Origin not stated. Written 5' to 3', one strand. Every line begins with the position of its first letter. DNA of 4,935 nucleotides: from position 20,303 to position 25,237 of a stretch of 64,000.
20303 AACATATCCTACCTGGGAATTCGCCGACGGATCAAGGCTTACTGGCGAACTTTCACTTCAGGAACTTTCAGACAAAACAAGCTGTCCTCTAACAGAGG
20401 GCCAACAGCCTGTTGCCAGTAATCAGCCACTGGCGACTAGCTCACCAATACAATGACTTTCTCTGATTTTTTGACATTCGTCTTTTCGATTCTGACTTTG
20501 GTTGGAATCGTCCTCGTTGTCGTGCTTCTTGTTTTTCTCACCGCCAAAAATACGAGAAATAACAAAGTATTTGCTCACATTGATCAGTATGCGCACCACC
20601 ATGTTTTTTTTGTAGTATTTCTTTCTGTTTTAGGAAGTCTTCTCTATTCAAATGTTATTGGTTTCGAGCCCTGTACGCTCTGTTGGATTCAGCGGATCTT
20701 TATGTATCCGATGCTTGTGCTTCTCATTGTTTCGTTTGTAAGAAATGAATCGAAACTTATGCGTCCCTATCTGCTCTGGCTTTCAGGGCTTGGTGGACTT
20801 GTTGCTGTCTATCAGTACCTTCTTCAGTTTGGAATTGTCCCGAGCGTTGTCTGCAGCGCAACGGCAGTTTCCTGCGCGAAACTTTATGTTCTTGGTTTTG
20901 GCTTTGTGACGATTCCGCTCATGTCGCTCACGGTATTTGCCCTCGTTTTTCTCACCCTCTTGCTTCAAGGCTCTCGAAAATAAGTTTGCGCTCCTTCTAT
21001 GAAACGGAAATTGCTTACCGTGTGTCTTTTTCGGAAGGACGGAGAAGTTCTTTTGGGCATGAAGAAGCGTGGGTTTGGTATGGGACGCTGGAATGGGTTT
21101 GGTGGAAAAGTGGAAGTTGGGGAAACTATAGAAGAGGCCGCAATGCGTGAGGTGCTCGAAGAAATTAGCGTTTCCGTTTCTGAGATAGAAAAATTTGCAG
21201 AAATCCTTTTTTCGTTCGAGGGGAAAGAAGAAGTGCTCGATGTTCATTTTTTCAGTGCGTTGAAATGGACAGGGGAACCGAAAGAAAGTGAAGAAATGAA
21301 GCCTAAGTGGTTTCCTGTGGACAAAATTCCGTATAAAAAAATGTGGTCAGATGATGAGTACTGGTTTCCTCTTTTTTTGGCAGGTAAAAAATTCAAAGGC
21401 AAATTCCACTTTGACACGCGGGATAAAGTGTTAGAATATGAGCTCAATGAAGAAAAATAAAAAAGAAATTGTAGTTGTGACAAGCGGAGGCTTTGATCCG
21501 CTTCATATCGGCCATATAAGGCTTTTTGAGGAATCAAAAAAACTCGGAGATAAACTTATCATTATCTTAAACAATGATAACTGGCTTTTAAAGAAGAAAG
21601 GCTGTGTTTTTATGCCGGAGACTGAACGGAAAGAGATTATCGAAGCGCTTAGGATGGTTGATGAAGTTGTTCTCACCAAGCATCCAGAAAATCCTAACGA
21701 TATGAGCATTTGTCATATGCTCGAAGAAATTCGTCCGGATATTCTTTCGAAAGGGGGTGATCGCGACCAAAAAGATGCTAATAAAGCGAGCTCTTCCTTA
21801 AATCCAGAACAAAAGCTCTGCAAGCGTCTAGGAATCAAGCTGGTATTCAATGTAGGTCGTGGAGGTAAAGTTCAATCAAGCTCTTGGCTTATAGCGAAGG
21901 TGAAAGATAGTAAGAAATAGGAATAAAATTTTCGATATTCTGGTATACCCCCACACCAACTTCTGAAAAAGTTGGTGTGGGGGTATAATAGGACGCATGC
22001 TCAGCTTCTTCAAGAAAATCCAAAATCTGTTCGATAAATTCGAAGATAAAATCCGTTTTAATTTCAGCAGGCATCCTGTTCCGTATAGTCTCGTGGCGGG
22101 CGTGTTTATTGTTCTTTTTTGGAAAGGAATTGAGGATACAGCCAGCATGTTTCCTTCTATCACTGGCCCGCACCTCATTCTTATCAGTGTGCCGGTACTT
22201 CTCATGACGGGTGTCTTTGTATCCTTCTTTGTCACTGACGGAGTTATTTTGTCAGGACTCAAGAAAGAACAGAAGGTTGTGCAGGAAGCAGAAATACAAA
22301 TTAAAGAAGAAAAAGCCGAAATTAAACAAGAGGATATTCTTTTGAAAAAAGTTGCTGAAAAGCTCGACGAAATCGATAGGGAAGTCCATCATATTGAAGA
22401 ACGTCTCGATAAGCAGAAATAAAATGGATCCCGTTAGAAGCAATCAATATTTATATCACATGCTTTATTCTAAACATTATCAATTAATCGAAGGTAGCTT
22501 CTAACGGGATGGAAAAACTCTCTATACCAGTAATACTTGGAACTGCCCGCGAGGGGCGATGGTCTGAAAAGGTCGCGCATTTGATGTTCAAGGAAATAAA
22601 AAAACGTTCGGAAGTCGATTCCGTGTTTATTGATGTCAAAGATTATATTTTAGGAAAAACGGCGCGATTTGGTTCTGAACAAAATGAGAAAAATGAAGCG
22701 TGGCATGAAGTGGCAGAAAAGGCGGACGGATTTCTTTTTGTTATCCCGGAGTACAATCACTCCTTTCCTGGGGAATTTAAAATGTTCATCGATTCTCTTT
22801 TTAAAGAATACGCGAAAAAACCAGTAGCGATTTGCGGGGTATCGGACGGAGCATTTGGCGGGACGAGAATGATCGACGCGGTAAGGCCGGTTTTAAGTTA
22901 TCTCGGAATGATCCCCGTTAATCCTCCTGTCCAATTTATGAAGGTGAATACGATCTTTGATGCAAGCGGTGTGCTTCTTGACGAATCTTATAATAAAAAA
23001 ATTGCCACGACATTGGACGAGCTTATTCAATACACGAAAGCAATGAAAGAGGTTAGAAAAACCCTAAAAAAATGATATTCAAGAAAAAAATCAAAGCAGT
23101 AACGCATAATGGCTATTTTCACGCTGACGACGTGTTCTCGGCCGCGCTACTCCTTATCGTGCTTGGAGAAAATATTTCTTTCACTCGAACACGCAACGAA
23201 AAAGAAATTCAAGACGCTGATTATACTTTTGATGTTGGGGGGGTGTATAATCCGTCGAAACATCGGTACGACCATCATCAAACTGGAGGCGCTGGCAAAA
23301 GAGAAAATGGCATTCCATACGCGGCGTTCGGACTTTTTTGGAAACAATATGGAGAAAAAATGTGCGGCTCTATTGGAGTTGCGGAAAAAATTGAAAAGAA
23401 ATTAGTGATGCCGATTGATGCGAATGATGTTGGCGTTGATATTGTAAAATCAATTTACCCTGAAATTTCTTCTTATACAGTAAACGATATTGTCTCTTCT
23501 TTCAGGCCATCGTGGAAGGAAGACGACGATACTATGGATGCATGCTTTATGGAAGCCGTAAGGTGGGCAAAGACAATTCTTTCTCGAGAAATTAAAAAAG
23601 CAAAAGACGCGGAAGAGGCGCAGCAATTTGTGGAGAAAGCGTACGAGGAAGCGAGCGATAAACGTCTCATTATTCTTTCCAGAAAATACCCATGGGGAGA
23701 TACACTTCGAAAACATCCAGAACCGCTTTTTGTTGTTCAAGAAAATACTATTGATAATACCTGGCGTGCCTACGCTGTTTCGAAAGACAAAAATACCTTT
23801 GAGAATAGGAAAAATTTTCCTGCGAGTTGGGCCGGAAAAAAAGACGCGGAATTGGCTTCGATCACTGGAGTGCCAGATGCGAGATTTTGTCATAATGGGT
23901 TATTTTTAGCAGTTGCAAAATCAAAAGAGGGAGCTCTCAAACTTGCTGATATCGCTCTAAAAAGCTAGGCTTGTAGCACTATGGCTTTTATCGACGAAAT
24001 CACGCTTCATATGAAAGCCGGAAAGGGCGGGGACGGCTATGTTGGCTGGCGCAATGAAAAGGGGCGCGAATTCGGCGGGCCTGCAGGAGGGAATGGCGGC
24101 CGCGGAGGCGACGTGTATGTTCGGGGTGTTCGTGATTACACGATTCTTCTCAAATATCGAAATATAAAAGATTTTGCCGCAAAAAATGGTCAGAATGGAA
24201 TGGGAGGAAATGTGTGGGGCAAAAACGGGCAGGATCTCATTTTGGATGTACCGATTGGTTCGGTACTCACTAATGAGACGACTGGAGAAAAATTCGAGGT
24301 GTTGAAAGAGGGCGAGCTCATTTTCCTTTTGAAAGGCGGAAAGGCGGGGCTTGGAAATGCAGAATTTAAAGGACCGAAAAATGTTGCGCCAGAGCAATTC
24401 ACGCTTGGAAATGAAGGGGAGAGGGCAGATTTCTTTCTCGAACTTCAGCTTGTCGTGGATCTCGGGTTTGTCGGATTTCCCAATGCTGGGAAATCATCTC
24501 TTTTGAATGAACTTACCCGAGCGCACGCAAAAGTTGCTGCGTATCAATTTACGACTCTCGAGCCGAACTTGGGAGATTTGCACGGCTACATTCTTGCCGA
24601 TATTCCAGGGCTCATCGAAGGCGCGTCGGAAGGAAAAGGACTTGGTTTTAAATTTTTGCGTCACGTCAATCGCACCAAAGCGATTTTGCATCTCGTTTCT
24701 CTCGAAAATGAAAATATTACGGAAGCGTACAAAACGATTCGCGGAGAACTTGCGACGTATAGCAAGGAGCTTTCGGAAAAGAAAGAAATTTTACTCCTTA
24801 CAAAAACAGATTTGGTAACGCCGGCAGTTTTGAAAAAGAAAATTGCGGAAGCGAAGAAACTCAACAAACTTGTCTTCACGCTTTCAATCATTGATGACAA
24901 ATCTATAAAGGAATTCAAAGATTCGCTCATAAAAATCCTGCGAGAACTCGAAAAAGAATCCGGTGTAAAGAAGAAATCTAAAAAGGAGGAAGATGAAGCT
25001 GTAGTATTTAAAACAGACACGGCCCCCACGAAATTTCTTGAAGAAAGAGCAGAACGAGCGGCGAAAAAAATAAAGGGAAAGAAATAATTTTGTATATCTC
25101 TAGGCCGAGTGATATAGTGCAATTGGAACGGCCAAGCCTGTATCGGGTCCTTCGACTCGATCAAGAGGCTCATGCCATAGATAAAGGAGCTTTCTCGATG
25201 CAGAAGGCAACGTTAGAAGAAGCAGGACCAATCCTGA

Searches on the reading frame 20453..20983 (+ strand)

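Call 8: search_protein_families(library=pfam, proteins=[window:20453-20983:+], max_evalue=0.001)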
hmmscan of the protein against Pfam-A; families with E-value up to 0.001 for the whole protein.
window:20453-20983:+ (176 aa): 1 family
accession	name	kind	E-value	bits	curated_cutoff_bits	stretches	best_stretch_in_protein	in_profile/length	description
PF02600.21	DsbB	-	2.5e-10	41.4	22.1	1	51-170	8-146/148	Disulfide bond formation protein DsbB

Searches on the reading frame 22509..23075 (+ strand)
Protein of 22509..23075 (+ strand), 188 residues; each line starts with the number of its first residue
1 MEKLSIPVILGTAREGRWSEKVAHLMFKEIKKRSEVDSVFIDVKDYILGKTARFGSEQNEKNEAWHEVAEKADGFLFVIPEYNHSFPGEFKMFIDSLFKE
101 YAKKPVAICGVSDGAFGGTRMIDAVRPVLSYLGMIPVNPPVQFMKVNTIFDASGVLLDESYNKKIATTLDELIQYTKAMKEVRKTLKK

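Call 8: search_protein_families(library=pfam, proteins=[window:22509-23075:+], max_evalue=0.001)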
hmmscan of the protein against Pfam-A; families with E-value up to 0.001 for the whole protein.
window:22509-23075:+ (188 aa): 2 families
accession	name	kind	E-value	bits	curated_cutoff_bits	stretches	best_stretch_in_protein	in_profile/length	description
PF03358.20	FMN_red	-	3.4e-30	105.1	24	1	6-140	3-143/152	NADPH-dependent FMN reductase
PF02525.22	Flavodoxin_2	-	2.7e-05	24.4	27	1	13-99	10-105/198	Flavodoxin-like fold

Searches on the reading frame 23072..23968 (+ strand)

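Call 8: search_protein_families(library=pfam, proteins=[window:23072-23968:+], max_evalue=0.001)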
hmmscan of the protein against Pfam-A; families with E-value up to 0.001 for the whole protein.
window:23072-23968:+ (298 aa): 1 family
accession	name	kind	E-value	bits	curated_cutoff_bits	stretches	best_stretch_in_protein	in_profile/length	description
PF03690.18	MYG1_exonuc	-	2.7e-68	231.4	22.1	1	9-296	2-318/318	Uncharacterised protein family (UPF0160)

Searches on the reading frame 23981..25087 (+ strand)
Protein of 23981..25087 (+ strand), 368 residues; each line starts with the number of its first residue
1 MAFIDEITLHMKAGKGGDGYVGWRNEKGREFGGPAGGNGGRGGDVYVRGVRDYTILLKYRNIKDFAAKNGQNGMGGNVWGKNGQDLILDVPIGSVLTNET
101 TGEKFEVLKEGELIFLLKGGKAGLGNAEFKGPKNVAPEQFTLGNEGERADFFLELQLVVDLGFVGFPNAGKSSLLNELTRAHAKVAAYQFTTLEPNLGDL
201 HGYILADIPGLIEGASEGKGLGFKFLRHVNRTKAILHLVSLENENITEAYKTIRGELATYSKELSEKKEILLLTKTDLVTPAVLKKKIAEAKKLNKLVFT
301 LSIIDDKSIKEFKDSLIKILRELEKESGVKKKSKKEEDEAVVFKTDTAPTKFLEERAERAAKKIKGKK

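Call 8: search_protein_families(library=pfam, proteins=[window:23981-25087:+], max_evalue=0.001)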
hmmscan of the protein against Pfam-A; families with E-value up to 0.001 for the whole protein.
window:23981-25087:+ (368 aa): 4 families
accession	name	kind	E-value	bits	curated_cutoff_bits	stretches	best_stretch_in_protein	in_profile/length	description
PF01018.28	GTP1_OBG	-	3.5e-42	144.1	27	1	4-157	1-155/155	GTP1/OBG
PF01926.29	MMR_HSR1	-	1.2e-24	87.1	21.9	1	161-275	2-113/113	50S ribosome-binding GTPase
PF02421.24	FeoB_N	-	2.3e-07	30.9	27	1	163-211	5-57/156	Ferrous iron transport protein B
PF03193.22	RsgA_GTPase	-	4.7e-05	23.7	30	0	266-331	53-119/174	RsgA GTPase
